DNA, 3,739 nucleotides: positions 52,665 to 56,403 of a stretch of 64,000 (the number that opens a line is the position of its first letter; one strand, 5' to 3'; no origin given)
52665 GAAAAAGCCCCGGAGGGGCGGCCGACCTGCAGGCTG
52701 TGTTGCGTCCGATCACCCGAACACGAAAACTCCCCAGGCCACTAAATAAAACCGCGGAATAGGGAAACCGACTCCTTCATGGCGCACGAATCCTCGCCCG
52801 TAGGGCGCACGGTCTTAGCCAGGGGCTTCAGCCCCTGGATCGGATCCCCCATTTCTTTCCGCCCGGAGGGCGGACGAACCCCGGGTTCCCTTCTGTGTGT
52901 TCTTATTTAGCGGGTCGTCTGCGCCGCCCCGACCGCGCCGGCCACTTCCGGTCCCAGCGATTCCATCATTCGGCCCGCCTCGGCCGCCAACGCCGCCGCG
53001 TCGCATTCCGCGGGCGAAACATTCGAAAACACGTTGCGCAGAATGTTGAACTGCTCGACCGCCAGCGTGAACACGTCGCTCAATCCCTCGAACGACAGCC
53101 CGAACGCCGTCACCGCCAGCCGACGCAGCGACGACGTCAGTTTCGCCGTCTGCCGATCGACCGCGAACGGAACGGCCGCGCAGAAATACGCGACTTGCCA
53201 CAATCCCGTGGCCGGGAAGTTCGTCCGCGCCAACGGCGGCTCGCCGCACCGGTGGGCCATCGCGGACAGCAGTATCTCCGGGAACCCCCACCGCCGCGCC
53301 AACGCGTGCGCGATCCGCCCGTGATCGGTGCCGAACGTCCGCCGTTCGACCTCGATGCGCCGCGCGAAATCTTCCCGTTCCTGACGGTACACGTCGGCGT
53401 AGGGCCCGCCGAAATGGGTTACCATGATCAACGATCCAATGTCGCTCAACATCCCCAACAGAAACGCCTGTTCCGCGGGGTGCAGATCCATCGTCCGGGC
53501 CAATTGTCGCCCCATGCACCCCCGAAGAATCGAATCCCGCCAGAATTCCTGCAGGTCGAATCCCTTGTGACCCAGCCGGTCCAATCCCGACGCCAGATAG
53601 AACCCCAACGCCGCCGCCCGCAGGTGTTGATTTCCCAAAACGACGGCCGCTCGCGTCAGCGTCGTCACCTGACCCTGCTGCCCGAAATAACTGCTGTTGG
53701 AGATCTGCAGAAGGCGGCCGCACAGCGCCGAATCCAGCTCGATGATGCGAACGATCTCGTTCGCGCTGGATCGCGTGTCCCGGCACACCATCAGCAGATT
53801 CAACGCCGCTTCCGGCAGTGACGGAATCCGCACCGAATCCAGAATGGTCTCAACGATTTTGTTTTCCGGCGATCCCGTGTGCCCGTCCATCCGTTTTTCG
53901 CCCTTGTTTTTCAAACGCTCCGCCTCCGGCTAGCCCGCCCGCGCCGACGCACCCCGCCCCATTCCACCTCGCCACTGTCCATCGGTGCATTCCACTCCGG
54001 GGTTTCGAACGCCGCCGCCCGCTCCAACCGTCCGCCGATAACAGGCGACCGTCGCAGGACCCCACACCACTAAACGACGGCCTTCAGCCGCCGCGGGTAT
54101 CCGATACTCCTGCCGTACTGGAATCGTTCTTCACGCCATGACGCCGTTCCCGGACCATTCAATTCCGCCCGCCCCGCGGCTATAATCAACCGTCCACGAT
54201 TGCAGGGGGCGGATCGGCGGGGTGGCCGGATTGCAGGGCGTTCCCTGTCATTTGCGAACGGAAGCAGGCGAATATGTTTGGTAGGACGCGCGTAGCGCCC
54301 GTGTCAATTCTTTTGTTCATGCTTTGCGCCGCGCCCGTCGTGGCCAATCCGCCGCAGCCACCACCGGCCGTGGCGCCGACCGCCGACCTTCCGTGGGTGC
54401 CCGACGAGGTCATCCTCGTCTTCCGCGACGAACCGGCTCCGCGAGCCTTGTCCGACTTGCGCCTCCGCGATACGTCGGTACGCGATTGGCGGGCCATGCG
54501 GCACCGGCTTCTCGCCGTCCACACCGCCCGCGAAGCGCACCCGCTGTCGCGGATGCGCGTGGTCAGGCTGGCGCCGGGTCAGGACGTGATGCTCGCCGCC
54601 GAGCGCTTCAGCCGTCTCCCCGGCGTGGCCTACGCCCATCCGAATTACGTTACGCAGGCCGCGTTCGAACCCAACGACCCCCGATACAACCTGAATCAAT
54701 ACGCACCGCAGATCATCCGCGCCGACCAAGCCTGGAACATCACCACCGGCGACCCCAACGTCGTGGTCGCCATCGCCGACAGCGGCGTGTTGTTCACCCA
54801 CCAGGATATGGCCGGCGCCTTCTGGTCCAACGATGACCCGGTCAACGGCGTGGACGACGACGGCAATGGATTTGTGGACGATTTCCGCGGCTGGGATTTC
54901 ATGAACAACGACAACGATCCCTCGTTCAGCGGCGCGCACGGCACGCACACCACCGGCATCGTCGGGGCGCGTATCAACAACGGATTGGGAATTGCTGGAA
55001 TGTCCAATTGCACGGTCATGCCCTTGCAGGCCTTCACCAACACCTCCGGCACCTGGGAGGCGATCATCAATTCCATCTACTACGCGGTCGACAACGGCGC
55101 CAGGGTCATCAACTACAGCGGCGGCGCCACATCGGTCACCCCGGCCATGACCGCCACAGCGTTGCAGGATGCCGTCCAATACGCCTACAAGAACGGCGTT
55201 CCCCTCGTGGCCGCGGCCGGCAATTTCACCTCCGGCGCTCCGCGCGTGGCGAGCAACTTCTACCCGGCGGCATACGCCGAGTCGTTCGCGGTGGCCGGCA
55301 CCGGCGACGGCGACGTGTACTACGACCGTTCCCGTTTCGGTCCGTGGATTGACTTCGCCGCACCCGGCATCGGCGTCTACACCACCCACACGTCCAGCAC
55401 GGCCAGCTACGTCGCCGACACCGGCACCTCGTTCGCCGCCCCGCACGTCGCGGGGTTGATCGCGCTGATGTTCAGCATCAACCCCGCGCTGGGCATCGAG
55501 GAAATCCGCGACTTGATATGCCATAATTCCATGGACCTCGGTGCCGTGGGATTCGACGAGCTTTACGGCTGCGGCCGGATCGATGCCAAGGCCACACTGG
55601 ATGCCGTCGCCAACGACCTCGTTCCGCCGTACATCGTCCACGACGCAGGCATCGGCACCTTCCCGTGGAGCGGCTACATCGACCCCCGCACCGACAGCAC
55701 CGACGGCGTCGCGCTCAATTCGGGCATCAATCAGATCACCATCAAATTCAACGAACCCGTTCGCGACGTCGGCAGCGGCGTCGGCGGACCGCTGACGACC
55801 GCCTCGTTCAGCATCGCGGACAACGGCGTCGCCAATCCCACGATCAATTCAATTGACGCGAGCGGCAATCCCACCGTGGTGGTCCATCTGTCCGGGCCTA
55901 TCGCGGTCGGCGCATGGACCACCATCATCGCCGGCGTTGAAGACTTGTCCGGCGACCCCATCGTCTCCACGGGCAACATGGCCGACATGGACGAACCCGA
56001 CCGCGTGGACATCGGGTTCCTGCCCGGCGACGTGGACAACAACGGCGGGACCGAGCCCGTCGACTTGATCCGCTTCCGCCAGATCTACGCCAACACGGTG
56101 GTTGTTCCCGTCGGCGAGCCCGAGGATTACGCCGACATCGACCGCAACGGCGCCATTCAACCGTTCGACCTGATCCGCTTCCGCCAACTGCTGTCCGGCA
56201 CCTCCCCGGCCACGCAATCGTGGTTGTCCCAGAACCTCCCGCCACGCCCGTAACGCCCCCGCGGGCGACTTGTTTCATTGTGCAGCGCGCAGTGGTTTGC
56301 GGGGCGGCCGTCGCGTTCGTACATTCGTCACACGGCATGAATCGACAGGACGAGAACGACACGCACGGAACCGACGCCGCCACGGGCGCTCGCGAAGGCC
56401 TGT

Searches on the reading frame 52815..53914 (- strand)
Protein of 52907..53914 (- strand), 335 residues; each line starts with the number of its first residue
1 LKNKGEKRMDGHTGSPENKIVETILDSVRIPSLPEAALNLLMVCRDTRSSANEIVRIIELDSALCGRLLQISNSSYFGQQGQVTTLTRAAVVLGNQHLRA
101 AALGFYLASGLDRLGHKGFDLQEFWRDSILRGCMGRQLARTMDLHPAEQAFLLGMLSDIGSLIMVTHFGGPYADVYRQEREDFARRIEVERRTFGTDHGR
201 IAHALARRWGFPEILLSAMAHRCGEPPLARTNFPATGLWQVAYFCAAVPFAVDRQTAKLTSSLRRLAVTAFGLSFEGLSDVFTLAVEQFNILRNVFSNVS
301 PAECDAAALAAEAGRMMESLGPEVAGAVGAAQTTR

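Call 23: search_protein_families(library=pfam, proteins=[window:52815-53786:-], max_evalue=0.01)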
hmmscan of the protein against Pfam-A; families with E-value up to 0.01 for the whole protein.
window:52815-53786:- (323 aa): 0 families

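Call 48: search_protein_families(library=pfam, proteins=[window:52907-53914:-], max_evalue=0.0001)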
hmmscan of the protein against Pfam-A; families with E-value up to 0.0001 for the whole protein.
window:52907-53914:- (335 aa): 1 family
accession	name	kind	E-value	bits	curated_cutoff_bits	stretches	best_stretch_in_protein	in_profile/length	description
PF08668.18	HDOD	-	2.3e-44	151.7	22.9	1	30-221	1-192/196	HDOD domain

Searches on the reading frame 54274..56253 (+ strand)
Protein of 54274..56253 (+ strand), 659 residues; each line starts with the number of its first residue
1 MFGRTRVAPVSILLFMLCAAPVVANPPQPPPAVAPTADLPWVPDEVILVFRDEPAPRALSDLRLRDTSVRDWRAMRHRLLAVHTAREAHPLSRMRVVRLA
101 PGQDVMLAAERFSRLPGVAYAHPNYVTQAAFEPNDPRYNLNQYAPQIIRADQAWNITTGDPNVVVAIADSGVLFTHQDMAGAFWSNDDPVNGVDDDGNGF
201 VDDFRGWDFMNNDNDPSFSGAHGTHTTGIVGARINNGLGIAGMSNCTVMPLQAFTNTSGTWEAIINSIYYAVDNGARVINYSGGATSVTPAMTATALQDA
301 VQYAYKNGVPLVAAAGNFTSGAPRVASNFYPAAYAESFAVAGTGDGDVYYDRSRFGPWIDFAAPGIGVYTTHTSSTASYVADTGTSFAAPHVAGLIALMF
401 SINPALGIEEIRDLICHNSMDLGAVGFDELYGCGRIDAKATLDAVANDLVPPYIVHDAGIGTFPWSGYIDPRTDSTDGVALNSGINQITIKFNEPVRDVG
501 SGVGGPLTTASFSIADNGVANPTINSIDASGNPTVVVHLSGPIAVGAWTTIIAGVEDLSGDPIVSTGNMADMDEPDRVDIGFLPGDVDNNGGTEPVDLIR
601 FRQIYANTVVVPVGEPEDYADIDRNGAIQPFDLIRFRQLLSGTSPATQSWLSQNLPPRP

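Call 48: search_protein_families(library=pfam, proteins=[window:54274-56253:+], max_evalue=0.0001)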
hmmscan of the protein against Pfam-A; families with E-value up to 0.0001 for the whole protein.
window:54274-56253:+ (659 aa): 2 families
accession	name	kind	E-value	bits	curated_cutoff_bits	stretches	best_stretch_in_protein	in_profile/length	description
PF00082.27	Peptidase_S8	-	2.3e-45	155.5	21.8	1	162-434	3-288/288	Subtilase family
PF22148.1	Fervidolysin_NPro-like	-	1.2e-05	26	21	0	31-124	5-81/81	Fervidolysin N-terminal prodomain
